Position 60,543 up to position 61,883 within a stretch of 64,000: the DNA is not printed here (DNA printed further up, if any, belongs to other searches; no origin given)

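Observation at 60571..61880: Second copy of the ffh 3' end, diverged almost only at synonymous sites, brackets an acyltransferase gene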

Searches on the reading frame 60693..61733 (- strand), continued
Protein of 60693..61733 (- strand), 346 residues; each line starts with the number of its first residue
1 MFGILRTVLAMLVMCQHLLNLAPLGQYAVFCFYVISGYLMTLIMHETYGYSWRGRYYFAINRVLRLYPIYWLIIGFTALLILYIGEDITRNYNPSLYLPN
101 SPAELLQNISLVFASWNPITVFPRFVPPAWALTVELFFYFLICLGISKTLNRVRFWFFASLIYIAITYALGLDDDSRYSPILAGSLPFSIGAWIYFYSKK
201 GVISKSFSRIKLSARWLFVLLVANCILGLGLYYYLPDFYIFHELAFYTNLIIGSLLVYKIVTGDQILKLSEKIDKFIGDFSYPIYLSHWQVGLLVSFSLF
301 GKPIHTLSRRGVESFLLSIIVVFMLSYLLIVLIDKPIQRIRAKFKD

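Call 47: find_encoding_contigs(protein=P0007, flank=10000, max_places=3)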
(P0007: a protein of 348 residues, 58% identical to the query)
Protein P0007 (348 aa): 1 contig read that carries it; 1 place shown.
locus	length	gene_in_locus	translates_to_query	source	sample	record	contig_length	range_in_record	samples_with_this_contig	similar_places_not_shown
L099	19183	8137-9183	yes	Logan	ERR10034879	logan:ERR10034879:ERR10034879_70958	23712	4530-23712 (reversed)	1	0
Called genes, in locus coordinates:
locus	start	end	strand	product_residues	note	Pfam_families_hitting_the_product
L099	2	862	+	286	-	?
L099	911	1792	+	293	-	PF03102:NeuB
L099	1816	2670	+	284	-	PF00685:Sulfotransfer_1 (weak)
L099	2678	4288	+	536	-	PF05159:Capsule_synth (weak)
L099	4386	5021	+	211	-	-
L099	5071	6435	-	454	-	PF11700:ATG22, PF07690:MFS_1 (weak), PF13347:MFS_2, PF07690:MFS_1 (weak)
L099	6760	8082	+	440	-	PF02881:SRP54_N, PF06414:Zeta_toxin (faint), PF13604:AAA_30 (weak), PF00448:SRP54, PF01656:CbiA (weak), PF02978:SRP_SPB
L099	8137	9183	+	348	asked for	PF01757:Acyl_transf_3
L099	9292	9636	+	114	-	PF00886:Ribosomal_S16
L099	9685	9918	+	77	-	PF13083:KH_KhpA-B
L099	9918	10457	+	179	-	PF01782:RimM, PF05239:PRC, PF24986:PRC_RimM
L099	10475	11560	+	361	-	PF02481:DNA_processg_A, PF18306:LDcluster4 (weak), PF17782:WHD_DprA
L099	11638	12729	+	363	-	PF00483:NTP_transferase, PF12804:NTP_transf_3, PF22640:ManC_GMP_beta-helix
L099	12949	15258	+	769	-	PF18930:DUF5679, PF01751:Toprim, PF01131:Topoisom_bac, PF01396:Zn_ribbon_Top1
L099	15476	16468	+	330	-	-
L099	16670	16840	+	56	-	PF00468:Ribosomal_L34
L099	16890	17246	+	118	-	PF00825:Ribonuclease_P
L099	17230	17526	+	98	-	PF01809:YidD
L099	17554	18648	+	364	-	PF13360:PQQ_2 (weak), PF01011:PQQ (faint), PF13570:Beta-prop_ACSF4 (weak), PF13360:PQQ_2, PF13570:Beta-prop_ACSF4, PF13360:PQQ_2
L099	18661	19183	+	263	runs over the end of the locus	PF02096:60KD_IMP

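Call 48: find_encoding_contigs(protein=P0006, flank=10000, max_places=3)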
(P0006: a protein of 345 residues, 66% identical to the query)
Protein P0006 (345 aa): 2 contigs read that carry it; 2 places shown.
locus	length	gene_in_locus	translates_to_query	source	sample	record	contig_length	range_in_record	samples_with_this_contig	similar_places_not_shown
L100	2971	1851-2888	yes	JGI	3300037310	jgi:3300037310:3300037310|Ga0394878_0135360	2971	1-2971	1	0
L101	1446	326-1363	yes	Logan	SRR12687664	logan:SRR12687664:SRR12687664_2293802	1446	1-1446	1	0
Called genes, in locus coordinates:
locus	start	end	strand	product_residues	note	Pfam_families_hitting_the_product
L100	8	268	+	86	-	-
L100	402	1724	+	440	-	PF02881:SRP54_N, PF06414:Zeta_toxin, PF13604:AAA_30 (weak), PF00448:SRP54, PF01656:CbiA (weak), PF13671:AAA_33 (faint), PF02978:SRP_SPB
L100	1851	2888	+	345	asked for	PF01757:Acyl_transf_3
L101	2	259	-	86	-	?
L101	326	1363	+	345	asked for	PF01757:Acyl_transf_3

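Call 52: find_related_loci(query=A1, collection=metagenome_contigs, flank=6000)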
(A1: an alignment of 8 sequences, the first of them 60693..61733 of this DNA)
Query A1 (346 aa) in metagenome_contigs; peptide patterns used: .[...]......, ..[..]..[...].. (x = any residue, [..] = any of these).
222 stretches matched a pattern; 73 encode a relative of the query (tblastn E <= 1e-3); 73 distinct loci.
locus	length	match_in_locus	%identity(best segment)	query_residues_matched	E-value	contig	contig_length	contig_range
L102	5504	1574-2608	51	1-346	1e-108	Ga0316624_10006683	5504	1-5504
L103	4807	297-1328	50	1-345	1e-108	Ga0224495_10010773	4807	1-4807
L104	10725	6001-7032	49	1-345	2e-108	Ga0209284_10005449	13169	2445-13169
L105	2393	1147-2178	53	1-345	6e-112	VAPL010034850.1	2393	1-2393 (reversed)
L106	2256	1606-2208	76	1-201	9e-105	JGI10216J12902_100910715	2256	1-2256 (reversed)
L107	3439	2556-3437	53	1-295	6e-96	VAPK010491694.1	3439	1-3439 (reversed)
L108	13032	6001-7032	46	1-345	1e-94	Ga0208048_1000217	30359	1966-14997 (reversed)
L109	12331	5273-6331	45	1-346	6e-94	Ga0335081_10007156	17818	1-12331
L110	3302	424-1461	46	1-346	3e-90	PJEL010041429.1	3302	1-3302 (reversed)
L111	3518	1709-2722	44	1-346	8e-88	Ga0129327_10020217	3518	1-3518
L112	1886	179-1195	44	1-346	7e-89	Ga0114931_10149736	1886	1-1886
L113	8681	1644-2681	43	1-345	1e-80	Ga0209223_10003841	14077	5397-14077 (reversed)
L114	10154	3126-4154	43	1-345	5e-81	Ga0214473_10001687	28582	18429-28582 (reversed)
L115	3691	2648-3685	43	1-345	5e-81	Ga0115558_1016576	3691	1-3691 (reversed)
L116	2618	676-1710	44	1-345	5e-81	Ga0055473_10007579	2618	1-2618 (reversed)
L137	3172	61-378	63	240-345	2e-41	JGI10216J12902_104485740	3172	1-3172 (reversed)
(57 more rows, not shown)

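Call 68: find_related_loci(query=A1, collection=viral_contigs, flank=8000)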
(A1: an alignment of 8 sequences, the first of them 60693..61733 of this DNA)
Query A1 (346 aa) in viral_contigs; peptide patterns used: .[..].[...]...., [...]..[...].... (x = any residue, [..] = any of these).
36 stretches matched a pattern; 4 encode a relative of the query (tblastn E <= 1e-3); 4 distinct loci.
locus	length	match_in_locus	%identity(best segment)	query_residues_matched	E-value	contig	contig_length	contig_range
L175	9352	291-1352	31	1-346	4e-34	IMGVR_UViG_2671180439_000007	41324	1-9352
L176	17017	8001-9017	30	1-346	7e-33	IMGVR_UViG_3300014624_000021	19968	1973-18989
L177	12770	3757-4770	30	1-345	4e-29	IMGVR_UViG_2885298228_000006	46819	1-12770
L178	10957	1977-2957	30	1-334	8e-27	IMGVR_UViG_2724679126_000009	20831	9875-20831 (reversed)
